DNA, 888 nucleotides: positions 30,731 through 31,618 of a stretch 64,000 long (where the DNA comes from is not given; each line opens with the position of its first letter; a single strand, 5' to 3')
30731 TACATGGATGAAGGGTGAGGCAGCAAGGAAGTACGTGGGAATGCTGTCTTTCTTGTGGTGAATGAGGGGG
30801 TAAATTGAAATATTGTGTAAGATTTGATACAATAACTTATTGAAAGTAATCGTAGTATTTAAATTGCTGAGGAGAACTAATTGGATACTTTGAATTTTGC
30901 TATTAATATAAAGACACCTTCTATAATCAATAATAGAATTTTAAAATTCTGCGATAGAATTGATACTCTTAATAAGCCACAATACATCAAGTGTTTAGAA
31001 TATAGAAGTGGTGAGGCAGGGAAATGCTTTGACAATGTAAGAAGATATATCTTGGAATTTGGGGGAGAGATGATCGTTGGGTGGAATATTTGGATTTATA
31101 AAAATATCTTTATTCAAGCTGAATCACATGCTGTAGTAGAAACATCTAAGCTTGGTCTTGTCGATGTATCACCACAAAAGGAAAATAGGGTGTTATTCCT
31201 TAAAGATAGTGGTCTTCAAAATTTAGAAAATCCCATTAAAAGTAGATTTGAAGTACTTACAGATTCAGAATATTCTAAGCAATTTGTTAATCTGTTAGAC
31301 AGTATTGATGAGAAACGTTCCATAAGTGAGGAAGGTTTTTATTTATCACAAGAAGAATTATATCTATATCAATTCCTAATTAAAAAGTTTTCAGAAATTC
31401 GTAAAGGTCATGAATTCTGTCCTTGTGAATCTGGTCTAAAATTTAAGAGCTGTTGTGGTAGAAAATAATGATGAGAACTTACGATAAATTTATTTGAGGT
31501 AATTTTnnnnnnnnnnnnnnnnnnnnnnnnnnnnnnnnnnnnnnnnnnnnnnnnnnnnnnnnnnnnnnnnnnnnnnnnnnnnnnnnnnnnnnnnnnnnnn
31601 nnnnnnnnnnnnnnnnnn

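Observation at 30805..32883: AT-rich two-gene islet (SEC-C-motif protein plus HEPN-like protein): candidate uncharacterised defence or abortive-infection module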

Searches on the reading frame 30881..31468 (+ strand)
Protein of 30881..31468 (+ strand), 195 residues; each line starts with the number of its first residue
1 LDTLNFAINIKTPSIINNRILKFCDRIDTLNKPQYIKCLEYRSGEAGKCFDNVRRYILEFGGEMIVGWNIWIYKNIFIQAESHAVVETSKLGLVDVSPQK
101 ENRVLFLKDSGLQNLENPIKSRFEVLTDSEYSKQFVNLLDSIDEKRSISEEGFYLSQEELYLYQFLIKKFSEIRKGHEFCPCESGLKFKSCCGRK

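Call 4: search_protein_families(library=pfam, proteins=[window:30881-31468:+], max_evalue=1)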
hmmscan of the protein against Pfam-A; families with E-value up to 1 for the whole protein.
window:30881-31468:+ (195 aa): 2 families
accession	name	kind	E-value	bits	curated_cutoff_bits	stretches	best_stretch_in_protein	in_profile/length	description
PF02810.21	SEC-C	-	0.00019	21.6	20.4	1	180-194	5-19/19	SEC-C motif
PF22637.2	CBM_4_9_1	-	0.0057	17.4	27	1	50-147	6-99/148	BppA domain 1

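Call 5: search_protein_families(library=padloc, proteins=[window:30881-31468:+], max_evalue=1)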
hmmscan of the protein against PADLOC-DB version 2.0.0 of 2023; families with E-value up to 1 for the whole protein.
window:30881-31468:+ (195 aa): 4 families
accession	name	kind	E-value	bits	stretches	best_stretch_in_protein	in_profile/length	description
PDLC00870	E2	-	0.00031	18.8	1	171-194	168-191/223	E2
PDLC00871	E2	-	0.0015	16.3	1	163-194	159-190/241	E2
PDLC00865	E2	-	0.002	15.5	1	169-194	166-190/219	E2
PDLC00872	E2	-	0.0034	14.9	1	169-193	162-187/216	E2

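Call 6: search_protein_families(library=ncbifam, proteins=[window:30881-31468:+], max_evalue=1)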
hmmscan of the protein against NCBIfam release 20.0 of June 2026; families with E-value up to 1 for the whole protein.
window:30881-31468:+ (195 aa): 5 families
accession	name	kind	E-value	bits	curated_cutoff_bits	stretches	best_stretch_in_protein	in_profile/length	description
NF002449.0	PRK01617.1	equivalog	0.00017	22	141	1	142-194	105-154/154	hypothetical protein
NF004088.0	PRK05590.1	equivalog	0.015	15.6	140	1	177-194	148-165/166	hypothetical protein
NF001213.0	PRK00183.1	equivalog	0.015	15.4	158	1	168-193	127-153/157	hypothetical protein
TIGR04102.1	SWIM_PBPRA1643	hypoth_equivalog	0.016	15.6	68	1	172-193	87-108/108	PBPRA1643 family SWIM/SEC-C metal-binding motif protein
NF002486.0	PRK01752.1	equivalog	0.02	14.8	120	1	141-194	105-155/157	YchJ family protein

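Call 8: find_homologous_proteins(query=window:30881-31468:+)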
Query window:30881-31468:+ (195 aa): 6 proteins with E <= 0.001 among 58 candidates.
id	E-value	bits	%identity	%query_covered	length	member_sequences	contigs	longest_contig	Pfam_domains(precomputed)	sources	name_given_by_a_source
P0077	3.8e-127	440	100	100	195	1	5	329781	-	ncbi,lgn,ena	-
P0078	3.8e-53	198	51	96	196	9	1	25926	-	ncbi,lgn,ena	-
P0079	5.0e-53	198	52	96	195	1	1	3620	-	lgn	-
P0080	7.0e-53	197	51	94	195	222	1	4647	-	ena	-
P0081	5.0e-52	195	50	96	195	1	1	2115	-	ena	-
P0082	1.3e-40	157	51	79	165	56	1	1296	-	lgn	-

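Call 9: search_protein_families(library=pfam, proteins=[P0078], max_evalue=0.1)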
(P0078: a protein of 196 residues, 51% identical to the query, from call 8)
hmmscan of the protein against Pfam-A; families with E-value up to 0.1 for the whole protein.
P0078 (196 aa): 1 family
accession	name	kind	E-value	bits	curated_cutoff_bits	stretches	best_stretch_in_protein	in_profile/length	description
PF02810.21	SEC-C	-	0.0026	18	20.4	1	179-193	5-19/19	SEC-C motif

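Call 19: find_encoding_contigs(protein=P0078, flank=8000, max_places=2)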
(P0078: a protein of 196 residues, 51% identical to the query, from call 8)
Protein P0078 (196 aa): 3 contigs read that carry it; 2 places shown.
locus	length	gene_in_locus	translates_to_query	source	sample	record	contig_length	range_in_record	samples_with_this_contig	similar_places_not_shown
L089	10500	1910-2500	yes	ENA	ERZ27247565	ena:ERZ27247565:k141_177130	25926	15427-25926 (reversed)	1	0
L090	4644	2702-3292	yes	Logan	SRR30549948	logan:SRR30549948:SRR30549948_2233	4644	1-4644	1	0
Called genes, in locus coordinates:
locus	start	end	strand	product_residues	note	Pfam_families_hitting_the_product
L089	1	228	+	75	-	?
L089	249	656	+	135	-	-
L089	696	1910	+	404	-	-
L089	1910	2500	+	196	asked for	-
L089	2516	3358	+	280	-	-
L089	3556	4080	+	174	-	PF01661:Macro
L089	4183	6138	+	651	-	-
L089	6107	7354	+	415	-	PF01443:Viral_helicase1 (faint), PF13087:AAA_12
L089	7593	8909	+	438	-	PF01053:Cys_Met_Meta_PP, PF00155:Aminotran_1_2, PF00266:Aminotran_5 (weak), PF01041:DegT_DnrJ_EryC1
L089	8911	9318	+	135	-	PF02082:Rrf2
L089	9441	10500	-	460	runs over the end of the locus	PF01595:CNNM, PF00571:CBS (weak), PF03471:CorC_HlyC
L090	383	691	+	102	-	PF04221:RelB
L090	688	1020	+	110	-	PF05016:ParE_toxin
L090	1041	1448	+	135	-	-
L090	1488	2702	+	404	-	-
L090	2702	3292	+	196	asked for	-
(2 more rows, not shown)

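Call 28: find_encoding_contigs(protein=P0080, flank=6000, max_places=3)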
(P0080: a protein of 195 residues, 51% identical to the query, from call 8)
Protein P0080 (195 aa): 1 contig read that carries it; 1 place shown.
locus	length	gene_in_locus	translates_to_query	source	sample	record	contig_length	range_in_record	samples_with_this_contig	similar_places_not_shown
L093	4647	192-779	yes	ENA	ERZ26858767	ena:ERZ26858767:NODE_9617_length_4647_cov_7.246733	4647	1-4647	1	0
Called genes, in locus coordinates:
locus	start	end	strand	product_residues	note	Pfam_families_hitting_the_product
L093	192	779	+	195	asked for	-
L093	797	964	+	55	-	-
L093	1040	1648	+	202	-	-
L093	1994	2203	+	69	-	-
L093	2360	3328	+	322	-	PF05128:DUF697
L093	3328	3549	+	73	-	PF22679:T1R_D3-like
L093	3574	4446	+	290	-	-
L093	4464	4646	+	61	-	?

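Call 33: predict_structure(alignment_id=A2)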
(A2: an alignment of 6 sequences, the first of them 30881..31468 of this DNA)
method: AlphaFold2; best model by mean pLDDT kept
length: 195 residues; sequences in the alignment: 6
mean_pLDDT: 46.6   pTM: 0.36
mean pLDDT of the five models: 46.6, 44.5, 43.4, 42.5, 42.4
residues with pLDDT >= 90: 0; 70-90: 15; 50-70: 62; < 50: 118
segments of 3 or more residues with pLDDT < 50: 1-13, 27-49, 64-83, 98-127, 171-195
pLDDT, mean of each block of 10 residues (from residue 1): 31 53 53 41 41 54 43 29 50 50 36 29 44 71 63 63 65 37 37 36
secondary structure, 60 per line:
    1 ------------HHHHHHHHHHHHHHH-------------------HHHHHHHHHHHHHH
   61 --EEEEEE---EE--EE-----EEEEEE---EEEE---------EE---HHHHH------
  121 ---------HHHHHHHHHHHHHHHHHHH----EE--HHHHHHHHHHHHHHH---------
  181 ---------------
elements in order: H13-27 H47-60 E63-68 E83-88 E92-95 H110-114 H130-148 H157-171

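Call 35: search_protein_representatives(alignment_id=A2)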
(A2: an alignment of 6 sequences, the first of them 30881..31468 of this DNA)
Query: 6 sequences, 195 profile positions. Proteins with E-value up to 0.001 (for the whole library): 1748; up to 1e-10: 740; up to 1e-30: 9. The best 150 are listed.
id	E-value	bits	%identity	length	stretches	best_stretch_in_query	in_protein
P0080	1.7e-116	403.3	-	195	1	1-194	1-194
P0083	2.0e-43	164.9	-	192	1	8-192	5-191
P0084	8.3e-43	162.8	-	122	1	105-192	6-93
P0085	2.1e-37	145.2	-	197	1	8-194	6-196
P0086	6.6e-37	143.6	-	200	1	9-194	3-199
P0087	9.8e-36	139.8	-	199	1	9-192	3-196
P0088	2.8e-33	131.7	-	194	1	9-194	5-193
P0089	9.4e-33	130.0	-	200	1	9-192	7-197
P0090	1.0e-32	129.9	-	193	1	5-194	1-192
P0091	1.1e-30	123.3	-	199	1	8-193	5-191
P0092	4.0e-30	121.4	-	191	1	8-193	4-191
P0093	4.2e-30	121.4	-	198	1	9-194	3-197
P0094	6.5e-30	120.7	-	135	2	8-88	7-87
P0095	9.6e-30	120.2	-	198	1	9-193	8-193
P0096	3.4e-29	118.4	-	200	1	9-192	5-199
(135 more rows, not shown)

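Call 44: search_protein_families(library=pfam, alignment_id=A5, max_evalue=0.1)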
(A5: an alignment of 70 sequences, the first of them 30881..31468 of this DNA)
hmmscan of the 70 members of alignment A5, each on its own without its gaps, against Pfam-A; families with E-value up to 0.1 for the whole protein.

A. member 1, window:30881-31468:+ (195 aa): 2 families
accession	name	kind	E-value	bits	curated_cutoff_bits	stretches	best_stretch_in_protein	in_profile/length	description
PF02810.21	SEC-C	-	0.00019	21.6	20.4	1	180-194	5-19/19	SEC-C motif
PF22637.2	CBM_4_9_1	-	0.0057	17.4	27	1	50-147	6-99/148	BppA domain 1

B. families by the number of members that match (of 70 scanned): 13 families
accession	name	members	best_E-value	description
PF02810.21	SEC-C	70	7.1e-11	SEC-C motif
PF22637.2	CBM_4_9_1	1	0.0057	BppA domain 1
PF14285.11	DUF4367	1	0.0065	Domain of unknown function (DUF4367)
PF07286.17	D-Glu_cyclase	1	0.0083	D-glutamate cyclase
PF07273.18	DUF1439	1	0.0084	Protein of unknown function (DUF1439)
PF03614.18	Flag1_repress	1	0.0093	Repressor of phase-1 flagellin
PF19960.5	EAD7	1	0.014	Effector-associated domain 7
PF16139.11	DUF4847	1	0.019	Domain of unknown function (DUF4847)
PF07352.17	Phage_Mu_Gam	1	0.045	Bacteriophage Mu Gam like protein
PF10506.14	USHBP1_PDZ-bd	1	0.051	Harmonin-binding protein USHBP1, PDZ-binding domain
PF16239.10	DUF4898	1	0.082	Domain of unknown function (DUF4898)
PF13094.11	CENP-Q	1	0.087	CENP-Q, a CENPA-CAD centromere complex subunit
PF02055.22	Glyco_hydro_30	1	0.089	Glycosyl hydrolase family 30 TIM-barrel domain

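Call 50: find_related_loci(query=A6, collection=viral_contigs, flank=5000)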
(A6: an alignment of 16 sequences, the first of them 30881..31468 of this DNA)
Query A6 (195 aa) in viral_contigs; peptide patterns used: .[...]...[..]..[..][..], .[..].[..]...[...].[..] (x = any residue, [..] = any of these).
600 stretches matched a pattern (row limit reached: there are more); 9 encode a relative of the query (tblastn E <= 1e-3); 9 distinct loci.
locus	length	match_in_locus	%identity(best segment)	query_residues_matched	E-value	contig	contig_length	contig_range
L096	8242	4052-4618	51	8-195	1e-58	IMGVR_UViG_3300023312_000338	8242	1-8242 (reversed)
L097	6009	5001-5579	31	12-194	3e-29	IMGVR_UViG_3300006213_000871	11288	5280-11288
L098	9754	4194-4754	29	10-194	2e-24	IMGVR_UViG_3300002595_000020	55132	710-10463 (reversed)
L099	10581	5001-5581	31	11-194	2e-21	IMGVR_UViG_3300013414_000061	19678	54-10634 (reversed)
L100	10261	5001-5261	31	132-192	6e-6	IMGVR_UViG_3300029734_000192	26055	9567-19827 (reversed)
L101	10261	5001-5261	31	132-192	6e-6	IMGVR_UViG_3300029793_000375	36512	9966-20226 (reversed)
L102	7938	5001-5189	31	129-192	9e-6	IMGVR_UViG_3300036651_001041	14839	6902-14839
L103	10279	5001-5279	27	115-194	1e-5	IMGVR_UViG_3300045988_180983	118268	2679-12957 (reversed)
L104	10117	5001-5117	49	162-195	1e-5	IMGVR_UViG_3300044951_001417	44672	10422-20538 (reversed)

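Call 51: find_related_loci(query=A2, collection=metagenome_contigs, flank=6000)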
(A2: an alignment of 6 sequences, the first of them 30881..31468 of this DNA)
Query A2 (195 aa) in metagenome_contigs; peptide patterns used: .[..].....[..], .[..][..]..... (x = any residue, [..] = any of these).
213 stretches matched a pattern; 13 encode a relative of the query (tblastn E <= 1e-3); 13 distinct loci.
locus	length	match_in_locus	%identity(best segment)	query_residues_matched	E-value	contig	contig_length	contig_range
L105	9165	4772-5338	51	8-195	1e-58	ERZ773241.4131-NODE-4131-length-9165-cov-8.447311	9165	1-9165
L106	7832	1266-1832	51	8-195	9e-59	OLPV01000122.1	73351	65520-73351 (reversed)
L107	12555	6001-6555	52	12-195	2e-58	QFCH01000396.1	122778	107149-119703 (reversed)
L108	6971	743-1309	51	8-195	2e-58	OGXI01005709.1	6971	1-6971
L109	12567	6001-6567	51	8-195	2e-58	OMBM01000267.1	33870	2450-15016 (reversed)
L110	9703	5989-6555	51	8-195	2e-58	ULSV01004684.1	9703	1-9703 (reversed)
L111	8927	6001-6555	51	12-195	4e-58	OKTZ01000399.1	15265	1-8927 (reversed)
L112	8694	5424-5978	51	12-195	3e-58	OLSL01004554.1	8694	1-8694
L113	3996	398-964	50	8-195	1e-57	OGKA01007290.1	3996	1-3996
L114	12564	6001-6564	49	8-194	1e-55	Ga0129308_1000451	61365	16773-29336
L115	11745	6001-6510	51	12-180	1e-49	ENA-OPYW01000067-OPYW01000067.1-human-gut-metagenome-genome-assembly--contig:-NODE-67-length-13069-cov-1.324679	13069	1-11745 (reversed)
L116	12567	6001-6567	51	8-195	2e-58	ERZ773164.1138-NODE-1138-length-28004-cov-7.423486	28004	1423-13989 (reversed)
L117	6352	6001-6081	70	44-70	8e-7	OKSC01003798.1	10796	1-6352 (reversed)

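Call 56: search_dna_similar(query=window:30881-31468:+, collection=plasmids, mode=protein, max_evalue=0.001, max_rows=30)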
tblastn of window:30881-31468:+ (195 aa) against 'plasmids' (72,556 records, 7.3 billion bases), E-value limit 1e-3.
Records with a match: 36; places in all: 37; records where one place covers at least 80% of the query: 19.
Best place of each record, by identity: <60% 36.
By first word of the organism name: Xanthomonas 17; Pantoea 9; Agrobacterium 3; Leisingera 1; Pseudomonas 1; Enterobacter 1; Novosphingobium 1; Vibrio 1; Cupriavidus 1; Bradyrhizobium 1.
By predicted mobility (MOB-suite, as given by PLSDB): non-mobilizable 14; mobilizable 13; conjugative 9.
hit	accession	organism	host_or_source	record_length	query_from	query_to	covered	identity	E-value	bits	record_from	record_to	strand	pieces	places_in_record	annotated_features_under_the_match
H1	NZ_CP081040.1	Leisingera sp. M527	-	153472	10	192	94%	26.8%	9e-17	84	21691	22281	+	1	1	none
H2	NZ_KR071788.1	Xanthomonas oryzae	Oryza sativa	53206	12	193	93%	25.9%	1e-12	72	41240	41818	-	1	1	SEC-C domain-containing protein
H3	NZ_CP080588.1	Xanthomonas oryzae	Oryza sativa,infected rice leaf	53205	12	193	93%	25.9%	1e-12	72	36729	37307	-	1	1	SEC-C domain-containing protein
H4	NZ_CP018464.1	Xanthomonas euvesicatoria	Capsicum frutescens,pathogen ...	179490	5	193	97%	24.8%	7e-12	70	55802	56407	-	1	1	SEC-C domain-containing protein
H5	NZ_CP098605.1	Xanthomonas hortorum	geranium,cell culture,leaf sample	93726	12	193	93%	25.4%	1e-8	83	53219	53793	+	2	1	SEC-C domain-containing protein | hypothetical protein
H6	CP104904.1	Xanthomonas hortorum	geranium,cell culture,leaf sample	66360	5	193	97%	24.3%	1e-12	72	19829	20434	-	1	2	SEC-C domain-containing protein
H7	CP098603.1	Xanthomonas hortorum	geranium,cell culture,leaf sample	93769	5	193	97%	24.3%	1e-12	72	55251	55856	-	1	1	SEC-C domain-containing protein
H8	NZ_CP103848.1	Xanthomonas hortorum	Pelargonium x hortorum,cell culture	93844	5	193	97%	24.3%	1e-12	72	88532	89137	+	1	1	SEC-C domain-containing protein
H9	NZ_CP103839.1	Xanthomonas hortorum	Pelargonium x hortorum,cell culture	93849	5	193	97%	24.3%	1e-12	72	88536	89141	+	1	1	SEC-C domain-containing protein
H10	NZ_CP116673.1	Xanthomonas hortorum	Pelargonium,cell culture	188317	5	193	97%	24.3%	3e-12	72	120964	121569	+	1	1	SEC-C domain-containing protein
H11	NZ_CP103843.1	Xanthomonas hortorum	Pelargonium x hortorum,cell culture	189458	5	193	97%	24.3%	3e-12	72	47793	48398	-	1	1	SEC-C domain-containing protein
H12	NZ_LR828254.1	Xanthomonas hortorum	Solanum lycopersicum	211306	5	193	97%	23.8%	2e-11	69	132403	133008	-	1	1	SEC-C domain-containing protein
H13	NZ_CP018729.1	Xanthomonas hortorum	Solanum lycopersicum,tomato leaf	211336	5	193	97%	23.8%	2e-11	69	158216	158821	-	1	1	SEC-C domain-containing protein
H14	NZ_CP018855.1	Xanthomonas citri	Citrus hystrix,citrus leaf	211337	5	193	97%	23.8%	2e-11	69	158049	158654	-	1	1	SEC-C domain-containing protein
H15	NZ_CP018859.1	Xanthomonas citri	Citrus hystrix,citrus leaf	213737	5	193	97%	23.8%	2e-11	69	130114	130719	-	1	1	SEC-C domain-containing protein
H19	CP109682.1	Pseudomonas aeruginosa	Homo sapiens,whole organism,swab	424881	1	194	99%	21.9%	7e-7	56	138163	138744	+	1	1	SEC-C metal-binding domain-containing protein | MBL fold metallo-hydrolase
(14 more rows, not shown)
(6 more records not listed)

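Call 58: get_annotated_region(hit=H2, flank=5000)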
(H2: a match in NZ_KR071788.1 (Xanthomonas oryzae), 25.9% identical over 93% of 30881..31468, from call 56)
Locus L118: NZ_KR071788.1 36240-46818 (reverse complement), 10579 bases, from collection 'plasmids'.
description: Xanthomonas oryzae pv. oryzicola strain GX01 plasmid pXOCgx01, complete sequence
organism: Xanthomonas oryzae (NCBI taxid 129394)
taxonomy: Bacteria; Pseudomonadota; Gammaproteobacteria; Lysobacterales; Lysobacteraceae; Xanthomonas; Xanthomonas oryzae
host: -; source: Oryza sativa; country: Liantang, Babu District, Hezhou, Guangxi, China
typing (MOB-suite, as given by PLSDB): conjugative; replicon rep_cluster_156; relaxase MOBF; mating-pair formation MPF_T
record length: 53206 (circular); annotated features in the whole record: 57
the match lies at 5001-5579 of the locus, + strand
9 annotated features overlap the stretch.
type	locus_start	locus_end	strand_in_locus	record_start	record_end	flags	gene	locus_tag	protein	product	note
CDS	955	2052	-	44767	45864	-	-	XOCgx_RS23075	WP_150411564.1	UvrD-helicase domain-containing protein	-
CDS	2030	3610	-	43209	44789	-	-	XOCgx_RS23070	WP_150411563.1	AAA family ATPase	-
CDS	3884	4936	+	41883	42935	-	-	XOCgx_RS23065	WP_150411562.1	DNA-binding protein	-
CDS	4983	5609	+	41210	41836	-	-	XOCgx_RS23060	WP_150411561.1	SEC-C domain-containing protein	-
CDS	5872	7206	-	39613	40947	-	-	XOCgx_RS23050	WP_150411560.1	MFS transporter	GO:0055085 - transmembrane transport [Evidence IEA]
CDS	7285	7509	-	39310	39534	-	-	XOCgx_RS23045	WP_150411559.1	hypothetical protein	-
CDS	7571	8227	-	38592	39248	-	-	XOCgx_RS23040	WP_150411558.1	hypothetical protein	-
CDS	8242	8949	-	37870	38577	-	-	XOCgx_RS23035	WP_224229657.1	HupE/UreJ family protein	-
CDS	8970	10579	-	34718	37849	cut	-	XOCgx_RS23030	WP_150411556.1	CusA/CzcA family heavy metal efflux RND transporter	-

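Call 59: get_annotated_region(hit=H4, flank=5000)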
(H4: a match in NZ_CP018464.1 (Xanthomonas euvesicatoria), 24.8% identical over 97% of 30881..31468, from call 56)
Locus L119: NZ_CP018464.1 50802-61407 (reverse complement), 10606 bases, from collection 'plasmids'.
description: Xanthomonas euvesicatoria strain LMG930 plasmid pLMG930.1, complete sequence
organism: Xanthomonas euvesicatoria (NCBI taxid 456327)
taxonomy: Bacteria; Pseudomonadota; Gammaproteobacteria; Lysobacterales; Lysobacteraceae; Xanthomonas; Xanthomonas euvesicatoria
host: -; source: Capsicum frutescens,pathogen culture,pepper field; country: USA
typing (MOB-suite, as given by PLSDB): mobilizable; replicon rep_cluster_1289,rep_cluster_156,rep_cluster_461; relaxase MOBP,MOBP
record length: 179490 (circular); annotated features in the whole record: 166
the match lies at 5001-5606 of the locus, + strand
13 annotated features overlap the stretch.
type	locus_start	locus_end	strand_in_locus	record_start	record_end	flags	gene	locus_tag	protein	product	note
CDS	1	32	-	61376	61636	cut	-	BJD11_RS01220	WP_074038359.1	cation transporter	-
CDS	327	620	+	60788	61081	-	-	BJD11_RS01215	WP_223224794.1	BPSL0761 family protein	-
CDS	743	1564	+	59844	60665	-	-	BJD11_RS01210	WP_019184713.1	SseB family protein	-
CDS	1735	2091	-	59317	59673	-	-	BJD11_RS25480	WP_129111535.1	hypothetical protein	-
CDS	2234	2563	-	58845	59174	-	-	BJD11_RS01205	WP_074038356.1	YegP family protein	-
CDS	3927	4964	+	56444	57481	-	-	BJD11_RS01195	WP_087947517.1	DNA-binding protein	-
CDS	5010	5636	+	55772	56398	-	-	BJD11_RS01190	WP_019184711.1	SEC-C domain-containing protein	-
CDS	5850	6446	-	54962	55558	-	-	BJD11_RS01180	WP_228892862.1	3'-5' exoribonuclease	-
CDS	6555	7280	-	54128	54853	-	phoU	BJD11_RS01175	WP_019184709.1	phosphate signaling complex protein PhoU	GO:0051049 - regulation of transport [Evidence IEA]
CDS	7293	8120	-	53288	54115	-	pstB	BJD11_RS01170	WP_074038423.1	phosphate ABC transporter ATP-binding protein PstB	-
CDS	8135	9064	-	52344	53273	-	pstA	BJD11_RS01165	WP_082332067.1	phosphate ABC transporter permease PstA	-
CDS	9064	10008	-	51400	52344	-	pstC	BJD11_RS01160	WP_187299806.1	phosphate ABC transporter permease subunit PstC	-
CDS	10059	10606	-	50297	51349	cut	-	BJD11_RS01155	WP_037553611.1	PstS family phosphate ABC transporter substrate-binding protein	-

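Call 60: get_annotated_region(hit=H19, flank=5000)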
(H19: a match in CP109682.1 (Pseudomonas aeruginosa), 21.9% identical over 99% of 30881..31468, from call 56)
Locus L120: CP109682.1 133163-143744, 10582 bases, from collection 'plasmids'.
description: Pseudomonas aeruginosa strain 2017-45-169 plasmid p2017-45-169_2, complete sequence
organism: Pseudomonas aeruginosa (NCBI taxid 287)
taxonomy: Bacteria; Pseudomonadota; Gammaproteobacteria; Pseudomonadales; Pseudomonadaceae; Pseudomonas; Pseudomonas aeruginosa
host: -; source: Homo sapiens,whole organism,swab; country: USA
typing (MOB-suite, as given by PLSDB): non-mobilizable
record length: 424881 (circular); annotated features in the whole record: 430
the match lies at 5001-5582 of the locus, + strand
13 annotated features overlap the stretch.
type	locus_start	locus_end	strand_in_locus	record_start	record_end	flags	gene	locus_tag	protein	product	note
CDS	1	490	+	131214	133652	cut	ladS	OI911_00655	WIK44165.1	hybrid sensor histidine kinase/response regulator LadS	-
CDS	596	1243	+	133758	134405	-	-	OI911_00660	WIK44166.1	TetR/AcrR family transcriptional regulator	-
CDS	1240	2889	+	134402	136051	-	-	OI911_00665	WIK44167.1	acyl-CoA dehydrogenase family protein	-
CDS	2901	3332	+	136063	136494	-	-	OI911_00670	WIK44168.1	PaaI family thioesterase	-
CDS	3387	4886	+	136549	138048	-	amn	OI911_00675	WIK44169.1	AMP nucleosidase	-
CDS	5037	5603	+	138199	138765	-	-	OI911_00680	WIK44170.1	SEC-C metal-binding domain-containing protein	-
CDS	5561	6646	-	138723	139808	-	-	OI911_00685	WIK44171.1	MBL fold metallo-hydrolase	-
CDS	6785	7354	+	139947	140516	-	-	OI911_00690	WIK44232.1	pseudouridine synthase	-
CDS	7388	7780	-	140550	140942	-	-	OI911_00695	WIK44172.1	globin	-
CDS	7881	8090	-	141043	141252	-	-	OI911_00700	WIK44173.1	DUF2788 domain-containing protein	-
CDS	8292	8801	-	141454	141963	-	-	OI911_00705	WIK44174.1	Lrp/AsnC family transcriptional regulator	-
CDS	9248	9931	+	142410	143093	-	-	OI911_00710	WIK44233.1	DUF6515 family protein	-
CDS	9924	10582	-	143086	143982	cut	fieF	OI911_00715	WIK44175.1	CDF family cation-efflux transporter FieF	-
